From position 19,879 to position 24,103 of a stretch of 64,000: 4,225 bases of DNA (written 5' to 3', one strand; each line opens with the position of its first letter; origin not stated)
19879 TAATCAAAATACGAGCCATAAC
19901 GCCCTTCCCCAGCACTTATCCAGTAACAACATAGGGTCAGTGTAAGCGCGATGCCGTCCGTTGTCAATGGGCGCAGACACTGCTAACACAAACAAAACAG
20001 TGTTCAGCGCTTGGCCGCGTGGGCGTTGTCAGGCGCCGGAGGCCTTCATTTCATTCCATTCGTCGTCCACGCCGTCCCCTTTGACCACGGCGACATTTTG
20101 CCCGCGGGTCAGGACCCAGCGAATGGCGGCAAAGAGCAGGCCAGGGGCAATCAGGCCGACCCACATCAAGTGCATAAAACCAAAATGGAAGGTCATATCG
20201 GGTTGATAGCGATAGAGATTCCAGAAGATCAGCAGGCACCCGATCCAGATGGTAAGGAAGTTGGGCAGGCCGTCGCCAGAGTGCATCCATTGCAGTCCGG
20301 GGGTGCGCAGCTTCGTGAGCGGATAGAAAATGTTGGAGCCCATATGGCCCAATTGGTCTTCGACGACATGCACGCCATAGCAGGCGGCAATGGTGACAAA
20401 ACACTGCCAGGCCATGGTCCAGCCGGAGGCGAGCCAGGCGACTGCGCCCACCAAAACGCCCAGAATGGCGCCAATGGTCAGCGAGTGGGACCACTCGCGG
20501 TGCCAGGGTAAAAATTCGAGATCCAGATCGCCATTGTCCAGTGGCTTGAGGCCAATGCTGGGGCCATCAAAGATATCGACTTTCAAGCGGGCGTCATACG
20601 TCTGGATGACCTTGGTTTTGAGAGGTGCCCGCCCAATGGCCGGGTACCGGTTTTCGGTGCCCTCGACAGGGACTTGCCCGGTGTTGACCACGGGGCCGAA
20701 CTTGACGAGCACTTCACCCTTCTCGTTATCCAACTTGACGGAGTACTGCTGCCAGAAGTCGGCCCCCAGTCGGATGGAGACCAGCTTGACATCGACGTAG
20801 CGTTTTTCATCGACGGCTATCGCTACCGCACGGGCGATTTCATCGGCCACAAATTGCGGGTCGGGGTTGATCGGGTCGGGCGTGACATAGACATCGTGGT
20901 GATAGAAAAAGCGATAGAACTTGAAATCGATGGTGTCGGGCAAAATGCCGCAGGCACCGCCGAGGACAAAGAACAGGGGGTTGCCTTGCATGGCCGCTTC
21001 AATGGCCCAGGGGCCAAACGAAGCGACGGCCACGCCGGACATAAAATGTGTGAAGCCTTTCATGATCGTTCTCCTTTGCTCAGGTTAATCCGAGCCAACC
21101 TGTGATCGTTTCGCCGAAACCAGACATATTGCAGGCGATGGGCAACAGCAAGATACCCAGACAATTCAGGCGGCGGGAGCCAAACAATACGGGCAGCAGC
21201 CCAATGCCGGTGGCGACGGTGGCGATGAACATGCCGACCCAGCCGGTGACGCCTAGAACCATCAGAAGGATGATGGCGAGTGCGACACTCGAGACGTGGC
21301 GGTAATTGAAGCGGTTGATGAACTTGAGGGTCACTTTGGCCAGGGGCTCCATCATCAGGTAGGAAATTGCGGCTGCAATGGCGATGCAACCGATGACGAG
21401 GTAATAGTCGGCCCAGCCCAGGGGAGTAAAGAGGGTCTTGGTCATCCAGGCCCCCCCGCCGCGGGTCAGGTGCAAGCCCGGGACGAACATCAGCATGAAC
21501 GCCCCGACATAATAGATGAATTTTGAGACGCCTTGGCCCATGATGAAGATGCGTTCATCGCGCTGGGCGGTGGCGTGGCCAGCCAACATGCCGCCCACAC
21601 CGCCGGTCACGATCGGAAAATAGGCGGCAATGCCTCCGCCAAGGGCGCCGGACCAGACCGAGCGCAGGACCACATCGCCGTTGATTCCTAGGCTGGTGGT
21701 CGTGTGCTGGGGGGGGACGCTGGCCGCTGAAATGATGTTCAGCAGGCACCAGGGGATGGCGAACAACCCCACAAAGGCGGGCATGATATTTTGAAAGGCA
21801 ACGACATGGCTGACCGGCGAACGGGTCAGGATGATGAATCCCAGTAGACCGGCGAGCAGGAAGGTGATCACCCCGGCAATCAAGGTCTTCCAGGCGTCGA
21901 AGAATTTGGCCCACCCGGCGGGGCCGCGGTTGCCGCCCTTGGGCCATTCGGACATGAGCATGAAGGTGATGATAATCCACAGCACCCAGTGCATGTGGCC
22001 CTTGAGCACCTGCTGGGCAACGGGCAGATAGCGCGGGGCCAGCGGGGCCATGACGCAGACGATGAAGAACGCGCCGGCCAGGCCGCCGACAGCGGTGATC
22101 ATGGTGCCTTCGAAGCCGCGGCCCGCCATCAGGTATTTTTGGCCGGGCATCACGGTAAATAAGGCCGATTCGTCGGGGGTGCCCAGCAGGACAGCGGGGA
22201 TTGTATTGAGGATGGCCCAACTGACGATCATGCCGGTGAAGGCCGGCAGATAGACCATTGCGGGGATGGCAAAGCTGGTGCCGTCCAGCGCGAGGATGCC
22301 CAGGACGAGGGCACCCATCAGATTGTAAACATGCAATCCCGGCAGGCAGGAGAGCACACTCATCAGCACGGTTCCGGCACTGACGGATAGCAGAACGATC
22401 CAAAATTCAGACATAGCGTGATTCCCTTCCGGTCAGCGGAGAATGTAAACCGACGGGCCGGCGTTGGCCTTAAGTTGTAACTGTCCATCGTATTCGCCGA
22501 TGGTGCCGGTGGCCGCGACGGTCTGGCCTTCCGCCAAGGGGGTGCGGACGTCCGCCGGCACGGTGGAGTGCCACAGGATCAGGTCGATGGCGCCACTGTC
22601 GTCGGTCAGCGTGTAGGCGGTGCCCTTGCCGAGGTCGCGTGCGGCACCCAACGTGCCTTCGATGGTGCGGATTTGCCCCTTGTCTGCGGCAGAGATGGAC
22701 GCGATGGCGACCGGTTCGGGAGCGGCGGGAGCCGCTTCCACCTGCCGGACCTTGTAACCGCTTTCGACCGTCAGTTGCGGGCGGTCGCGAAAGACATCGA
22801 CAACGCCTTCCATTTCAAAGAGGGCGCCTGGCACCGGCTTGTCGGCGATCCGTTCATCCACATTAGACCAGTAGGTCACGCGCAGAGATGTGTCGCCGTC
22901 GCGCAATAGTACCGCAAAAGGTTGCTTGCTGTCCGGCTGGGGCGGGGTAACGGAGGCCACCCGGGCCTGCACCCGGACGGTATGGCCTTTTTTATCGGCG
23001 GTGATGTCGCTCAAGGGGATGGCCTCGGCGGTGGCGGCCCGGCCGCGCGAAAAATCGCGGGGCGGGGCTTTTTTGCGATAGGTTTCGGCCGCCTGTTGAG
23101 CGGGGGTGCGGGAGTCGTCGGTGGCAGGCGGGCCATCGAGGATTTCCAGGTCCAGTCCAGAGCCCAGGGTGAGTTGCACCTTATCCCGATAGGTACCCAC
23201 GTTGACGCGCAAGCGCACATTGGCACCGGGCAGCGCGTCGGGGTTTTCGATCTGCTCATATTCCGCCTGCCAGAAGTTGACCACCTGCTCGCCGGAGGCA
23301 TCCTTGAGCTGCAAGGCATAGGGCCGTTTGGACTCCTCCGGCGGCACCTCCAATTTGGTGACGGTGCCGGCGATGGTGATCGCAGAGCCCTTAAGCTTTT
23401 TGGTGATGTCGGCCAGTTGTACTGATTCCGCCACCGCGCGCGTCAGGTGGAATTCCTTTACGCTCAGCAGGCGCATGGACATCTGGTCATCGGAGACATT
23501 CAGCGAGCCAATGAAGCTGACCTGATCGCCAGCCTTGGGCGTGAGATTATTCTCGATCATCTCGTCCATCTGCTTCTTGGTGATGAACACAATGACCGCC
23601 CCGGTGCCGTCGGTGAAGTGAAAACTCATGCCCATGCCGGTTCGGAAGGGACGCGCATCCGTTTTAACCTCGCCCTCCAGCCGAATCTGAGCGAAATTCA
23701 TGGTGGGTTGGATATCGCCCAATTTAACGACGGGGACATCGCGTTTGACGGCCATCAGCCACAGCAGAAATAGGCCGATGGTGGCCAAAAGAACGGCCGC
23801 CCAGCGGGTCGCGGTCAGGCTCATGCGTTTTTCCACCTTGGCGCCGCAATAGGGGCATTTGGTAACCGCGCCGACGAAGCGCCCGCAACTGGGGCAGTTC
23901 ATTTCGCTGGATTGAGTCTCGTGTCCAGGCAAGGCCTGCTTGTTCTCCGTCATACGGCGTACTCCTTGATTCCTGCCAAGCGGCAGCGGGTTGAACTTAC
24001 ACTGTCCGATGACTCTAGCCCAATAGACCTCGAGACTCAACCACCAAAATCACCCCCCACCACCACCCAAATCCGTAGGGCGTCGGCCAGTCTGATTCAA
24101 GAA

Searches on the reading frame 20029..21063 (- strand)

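Call 83: search_protein_families(library=pfam, proteins=[window:20029-21063:-], max_evalue=0.00001)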
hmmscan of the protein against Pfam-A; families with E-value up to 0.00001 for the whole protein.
window:20029-21063:- (344 aa): 1 family
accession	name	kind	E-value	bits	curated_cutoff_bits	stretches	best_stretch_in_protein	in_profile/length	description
PF04307.19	YdjM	-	3e-12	46.8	29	1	184-276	55-145/176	YdjM inner membrane protein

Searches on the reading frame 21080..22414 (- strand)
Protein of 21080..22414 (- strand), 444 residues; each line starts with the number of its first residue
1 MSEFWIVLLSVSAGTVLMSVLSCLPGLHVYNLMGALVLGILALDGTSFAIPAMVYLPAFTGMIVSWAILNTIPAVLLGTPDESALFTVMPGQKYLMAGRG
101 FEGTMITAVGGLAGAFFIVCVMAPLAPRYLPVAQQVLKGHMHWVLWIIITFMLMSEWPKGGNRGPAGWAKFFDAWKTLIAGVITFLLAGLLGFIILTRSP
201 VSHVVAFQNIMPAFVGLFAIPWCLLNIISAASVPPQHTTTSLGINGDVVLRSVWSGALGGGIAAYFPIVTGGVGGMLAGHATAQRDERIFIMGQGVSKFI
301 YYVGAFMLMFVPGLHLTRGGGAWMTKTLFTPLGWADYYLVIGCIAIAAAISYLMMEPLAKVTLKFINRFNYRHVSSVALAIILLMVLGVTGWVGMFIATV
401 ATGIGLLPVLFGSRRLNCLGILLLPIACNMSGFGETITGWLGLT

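Call 83: search_protein_families(library=pfam, proteins=[window:21080-22414:-], max_evalue=0.00001)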
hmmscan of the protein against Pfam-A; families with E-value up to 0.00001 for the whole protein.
window:21080-22414:- (444 aa): 1 family
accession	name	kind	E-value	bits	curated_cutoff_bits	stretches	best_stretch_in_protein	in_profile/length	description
PF01970.21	TctA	-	1.8e-28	99.8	28.9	1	8-419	1-422/423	Tripartite tricarboxylate transporter TctA family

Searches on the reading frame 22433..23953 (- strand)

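Call 83: search_protein_families(library=pfam, proteins=[window:22433-23953:-], max_evalue=0.00001)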
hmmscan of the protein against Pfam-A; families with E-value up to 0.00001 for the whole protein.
window:22433-23953:- (506 aa): 2 families
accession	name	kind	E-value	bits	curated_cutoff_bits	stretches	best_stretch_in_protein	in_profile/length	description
PF01336.31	tRNA_anti-codon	-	2.1e-24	85.7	27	1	426-497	5-70/75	OB-fold nucleic acid binding domain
PF13742.12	tRNA_anti_2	-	1.7e-14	54.2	27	0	443-496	36-91/95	OB-fold nucleic acid binding domain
